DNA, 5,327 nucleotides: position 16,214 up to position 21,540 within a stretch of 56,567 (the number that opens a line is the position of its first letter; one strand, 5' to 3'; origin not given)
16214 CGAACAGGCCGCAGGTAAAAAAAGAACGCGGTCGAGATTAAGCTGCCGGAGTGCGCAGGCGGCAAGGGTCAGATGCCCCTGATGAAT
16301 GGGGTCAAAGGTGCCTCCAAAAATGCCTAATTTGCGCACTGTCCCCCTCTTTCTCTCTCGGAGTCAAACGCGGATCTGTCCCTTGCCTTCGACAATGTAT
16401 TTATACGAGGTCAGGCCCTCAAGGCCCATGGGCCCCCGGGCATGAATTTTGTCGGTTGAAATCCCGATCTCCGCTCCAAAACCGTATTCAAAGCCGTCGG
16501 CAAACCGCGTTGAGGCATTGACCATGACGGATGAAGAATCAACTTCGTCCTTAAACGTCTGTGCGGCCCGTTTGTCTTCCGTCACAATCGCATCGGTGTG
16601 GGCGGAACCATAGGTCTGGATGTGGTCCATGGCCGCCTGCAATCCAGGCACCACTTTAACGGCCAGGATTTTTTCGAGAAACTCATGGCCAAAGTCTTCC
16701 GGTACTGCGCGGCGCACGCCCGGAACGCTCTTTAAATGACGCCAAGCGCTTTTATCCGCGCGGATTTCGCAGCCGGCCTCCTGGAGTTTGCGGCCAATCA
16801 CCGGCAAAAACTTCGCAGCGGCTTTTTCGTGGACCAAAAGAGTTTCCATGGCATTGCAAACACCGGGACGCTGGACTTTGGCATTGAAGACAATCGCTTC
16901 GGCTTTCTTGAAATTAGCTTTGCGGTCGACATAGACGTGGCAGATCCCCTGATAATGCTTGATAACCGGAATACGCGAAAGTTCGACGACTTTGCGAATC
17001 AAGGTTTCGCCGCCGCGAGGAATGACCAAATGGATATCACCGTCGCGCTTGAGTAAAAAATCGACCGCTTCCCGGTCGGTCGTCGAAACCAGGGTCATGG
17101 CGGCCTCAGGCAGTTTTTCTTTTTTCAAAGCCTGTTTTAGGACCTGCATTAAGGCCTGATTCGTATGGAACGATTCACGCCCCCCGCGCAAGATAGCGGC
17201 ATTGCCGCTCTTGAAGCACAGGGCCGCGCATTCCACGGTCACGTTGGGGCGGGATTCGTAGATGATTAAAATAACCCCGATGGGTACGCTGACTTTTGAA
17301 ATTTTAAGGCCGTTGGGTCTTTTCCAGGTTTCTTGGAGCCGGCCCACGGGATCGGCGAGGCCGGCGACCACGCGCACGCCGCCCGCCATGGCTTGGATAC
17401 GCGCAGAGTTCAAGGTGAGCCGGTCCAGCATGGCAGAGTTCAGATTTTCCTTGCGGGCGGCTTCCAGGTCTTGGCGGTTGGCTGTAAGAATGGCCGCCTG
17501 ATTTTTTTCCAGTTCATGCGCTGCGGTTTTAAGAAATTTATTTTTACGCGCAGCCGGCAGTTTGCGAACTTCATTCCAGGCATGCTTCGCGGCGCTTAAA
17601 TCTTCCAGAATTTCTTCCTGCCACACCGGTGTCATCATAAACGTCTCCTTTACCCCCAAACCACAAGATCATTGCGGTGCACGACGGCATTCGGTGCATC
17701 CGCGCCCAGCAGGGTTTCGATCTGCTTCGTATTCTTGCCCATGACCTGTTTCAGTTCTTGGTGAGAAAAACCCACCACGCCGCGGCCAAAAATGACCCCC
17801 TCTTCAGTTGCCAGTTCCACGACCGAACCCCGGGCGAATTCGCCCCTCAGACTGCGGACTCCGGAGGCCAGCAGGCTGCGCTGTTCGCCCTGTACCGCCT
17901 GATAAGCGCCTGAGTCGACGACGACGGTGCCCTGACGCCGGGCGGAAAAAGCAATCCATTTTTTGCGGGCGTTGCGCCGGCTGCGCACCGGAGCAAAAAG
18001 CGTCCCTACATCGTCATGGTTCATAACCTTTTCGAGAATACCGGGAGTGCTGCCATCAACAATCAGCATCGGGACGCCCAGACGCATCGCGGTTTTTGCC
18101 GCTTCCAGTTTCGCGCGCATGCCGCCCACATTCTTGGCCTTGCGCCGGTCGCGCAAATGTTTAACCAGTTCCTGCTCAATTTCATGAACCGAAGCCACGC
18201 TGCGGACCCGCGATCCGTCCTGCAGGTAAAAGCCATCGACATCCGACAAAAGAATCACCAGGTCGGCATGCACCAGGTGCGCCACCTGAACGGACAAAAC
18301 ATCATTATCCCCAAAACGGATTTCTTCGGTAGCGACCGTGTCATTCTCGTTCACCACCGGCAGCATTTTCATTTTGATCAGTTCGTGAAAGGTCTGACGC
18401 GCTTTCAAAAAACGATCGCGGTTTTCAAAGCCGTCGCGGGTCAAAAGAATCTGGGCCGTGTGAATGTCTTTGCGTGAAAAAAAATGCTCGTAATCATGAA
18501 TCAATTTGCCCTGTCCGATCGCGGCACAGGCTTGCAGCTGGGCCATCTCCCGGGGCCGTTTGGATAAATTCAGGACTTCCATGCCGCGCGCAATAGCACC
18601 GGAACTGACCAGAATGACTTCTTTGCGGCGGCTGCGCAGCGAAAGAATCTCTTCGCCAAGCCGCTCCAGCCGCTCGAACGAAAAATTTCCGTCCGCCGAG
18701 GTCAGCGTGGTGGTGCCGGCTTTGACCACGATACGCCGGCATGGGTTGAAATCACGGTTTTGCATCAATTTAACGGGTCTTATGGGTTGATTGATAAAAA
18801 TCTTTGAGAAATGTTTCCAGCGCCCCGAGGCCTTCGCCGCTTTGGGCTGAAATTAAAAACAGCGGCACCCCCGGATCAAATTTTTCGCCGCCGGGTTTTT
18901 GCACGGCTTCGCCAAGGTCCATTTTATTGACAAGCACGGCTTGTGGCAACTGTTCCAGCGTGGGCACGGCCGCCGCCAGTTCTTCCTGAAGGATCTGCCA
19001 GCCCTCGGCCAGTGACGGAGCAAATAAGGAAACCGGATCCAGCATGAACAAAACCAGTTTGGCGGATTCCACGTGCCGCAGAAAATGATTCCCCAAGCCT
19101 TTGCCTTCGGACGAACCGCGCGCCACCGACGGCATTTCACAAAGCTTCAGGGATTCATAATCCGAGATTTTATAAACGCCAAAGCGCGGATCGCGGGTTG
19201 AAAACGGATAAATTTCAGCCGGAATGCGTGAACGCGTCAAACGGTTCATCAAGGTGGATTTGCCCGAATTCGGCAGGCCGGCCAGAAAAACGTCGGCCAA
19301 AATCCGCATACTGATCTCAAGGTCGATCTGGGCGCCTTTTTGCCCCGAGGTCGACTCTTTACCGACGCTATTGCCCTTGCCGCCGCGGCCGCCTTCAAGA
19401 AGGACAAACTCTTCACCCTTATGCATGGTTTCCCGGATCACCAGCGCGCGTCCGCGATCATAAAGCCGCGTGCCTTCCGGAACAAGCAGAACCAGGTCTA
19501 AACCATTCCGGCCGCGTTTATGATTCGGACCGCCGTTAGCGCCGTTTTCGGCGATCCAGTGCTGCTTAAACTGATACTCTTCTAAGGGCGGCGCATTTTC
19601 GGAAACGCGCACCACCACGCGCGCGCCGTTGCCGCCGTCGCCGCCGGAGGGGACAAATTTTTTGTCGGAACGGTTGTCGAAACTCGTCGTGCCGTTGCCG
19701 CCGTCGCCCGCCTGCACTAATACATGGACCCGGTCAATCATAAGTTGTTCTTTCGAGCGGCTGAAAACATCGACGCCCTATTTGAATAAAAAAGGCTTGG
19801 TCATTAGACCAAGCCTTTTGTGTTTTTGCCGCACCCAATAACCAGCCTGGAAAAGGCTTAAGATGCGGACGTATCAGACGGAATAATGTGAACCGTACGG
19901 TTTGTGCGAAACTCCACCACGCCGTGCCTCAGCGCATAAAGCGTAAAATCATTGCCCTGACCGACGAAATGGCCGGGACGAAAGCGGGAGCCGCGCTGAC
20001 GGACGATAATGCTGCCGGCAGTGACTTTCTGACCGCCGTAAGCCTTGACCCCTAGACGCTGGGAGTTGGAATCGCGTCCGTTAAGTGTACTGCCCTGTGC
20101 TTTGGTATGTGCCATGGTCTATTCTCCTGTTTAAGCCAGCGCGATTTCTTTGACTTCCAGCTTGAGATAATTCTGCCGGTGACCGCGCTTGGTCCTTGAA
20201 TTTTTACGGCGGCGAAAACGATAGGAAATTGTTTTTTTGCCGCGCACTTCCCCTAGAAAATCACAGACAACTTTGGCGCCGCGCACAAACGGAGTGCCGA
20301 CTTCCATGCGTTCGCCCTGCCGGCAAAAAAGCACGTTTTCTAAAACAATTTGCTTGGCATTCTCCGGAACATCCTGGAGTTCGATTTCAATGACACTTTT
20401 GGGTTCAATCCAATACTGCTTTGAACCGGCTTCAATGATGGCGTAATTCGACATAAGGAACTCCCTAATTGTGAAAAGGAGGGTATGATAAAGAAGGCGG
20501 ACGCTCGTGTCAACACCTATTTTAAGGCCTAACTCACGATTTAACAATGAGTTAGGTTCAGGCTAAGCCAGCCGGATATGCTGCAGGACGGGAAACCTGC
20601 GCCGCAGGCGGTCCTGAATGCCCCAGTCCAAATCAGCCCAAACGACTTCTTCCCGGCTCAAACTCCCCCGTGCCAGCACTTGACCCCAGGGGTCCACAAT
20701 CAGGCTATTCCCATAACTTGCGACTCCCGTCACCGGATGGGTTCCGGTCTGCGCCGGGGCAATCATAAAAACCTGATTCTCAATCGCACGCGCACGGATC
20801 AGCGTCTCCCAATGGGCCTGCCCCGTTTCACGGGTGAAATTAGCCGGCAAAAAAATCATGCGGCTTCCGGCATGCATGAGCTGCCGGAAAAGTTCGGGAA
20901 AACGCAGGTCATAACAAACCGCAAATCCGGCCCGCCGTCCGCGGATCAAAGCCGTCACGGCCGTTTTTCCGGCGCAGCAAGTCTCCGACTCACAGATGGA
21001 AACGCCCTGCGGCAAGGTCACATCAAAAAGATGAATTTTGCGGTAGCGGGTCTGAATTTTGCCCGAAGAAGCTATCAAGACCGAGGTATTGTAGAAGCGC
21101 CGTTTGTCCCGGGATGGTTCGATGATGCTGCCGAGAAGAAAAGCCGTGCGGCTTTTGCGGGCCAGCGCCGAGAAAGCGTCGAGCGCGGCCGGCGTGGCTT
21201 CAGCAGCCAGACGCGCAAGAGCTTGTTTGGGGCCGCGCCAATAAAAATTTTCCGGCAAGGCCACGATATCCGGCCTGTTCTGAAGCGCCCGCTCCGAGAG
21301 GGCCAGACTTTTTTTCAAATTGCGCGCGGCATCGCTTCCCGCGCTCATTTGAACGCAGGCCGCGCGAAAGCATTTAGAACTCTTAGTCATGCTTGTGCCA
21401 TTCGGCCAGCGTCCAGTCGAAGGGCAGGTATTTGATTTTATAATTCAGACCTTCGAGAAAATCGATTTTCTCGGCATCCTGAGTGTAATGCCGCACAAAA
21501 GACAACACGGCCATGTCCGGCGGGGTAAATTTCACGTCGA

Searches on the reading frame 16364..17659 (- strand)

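Call 56: search_protein_families(library=pfam, proteins=[window:16364-17659:-], max_evalue=0.0001)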
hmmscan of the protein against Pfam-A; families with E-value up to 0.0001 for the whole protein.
window:16364-17659:- (431 aa): 1 family
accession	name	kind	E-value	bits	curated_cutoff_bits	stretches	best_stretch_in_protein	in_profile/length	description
PF00171.27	Aldedh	-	6.7e-17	61.6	23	1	14-293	28-294/461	Aldehyde dehydrogenase family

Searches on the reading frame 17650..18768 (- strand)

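Call 56: search_protein_families(library=pfam, proteins=[window:17650-18768:-], max_evalue=0.0001)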
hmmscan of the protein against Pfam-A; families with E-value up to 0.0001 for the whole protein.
window:17650-18768:- (372 aa): 2 families
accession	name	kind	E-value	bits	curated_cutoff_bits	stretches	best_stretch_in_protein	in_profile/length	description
PF00696.33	AA_kinase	-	2.3e-36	126.1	24.9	1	12-238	2-234/234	Amino acid kinase family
PF01472.26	PUA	-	3.5e-15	56.1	24.8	1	280-352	1-72/74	PUA domain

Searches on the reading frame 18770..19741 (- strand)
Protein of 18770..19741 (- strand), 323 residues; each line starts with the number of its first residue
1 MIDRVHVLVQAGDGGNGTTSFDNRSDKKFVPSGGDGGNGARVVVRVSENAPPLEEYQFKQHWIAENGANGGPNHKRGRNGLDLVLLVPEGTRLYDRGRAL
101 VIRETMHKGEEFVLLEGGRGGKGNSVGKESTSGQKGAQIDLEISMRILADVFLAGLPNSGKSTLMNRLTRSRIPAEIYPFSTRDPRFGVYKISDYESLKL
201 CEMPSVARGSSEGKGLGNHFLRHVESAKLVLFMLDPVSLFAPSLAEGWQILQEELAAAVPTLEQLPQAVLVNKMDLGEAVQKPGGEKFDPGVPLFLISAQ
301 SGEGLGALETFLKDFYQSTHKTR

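Call 57: search_protein_families(library=pfam, proteins=[window:18770-19741:-], max_evalue=0.0001)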
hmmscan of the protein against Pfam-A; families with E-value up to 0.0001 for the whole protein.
window:18770-19741:- (323 aa): 3 families
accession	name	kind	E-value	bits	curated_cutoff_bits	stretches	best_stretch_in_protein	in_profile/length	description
PF01018.28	GTP1_OBG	-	1.3e-32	113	27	1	2-132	1-132/155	GTP1/OBG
PF01926.29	MMR_HSR1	-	3.7e-19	69.3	21.9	1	151-273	2-113/113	50S ribosome-binding GTPase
PF02421.24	FeoB_N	-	2.1e-05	24.5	27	1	151-206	3-57/156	Ferrous iron transport protein B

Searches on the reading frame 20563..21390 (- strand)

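Call 57: search_protein_families(library=pfam, proteins=[window:20563-21390:-], max_evalue=0.0001)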
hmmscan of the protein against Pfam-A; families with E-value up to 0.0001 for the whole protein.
window:20563-21390:- (275 aa): 1 family
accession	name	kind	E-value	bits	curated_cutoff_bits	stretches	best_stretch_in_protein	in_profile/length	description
PF00795.27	CN_hydrolase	-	3.5e-51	174.4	23.2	1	9-255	1-247/256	Carbon-nitrogen hydrolase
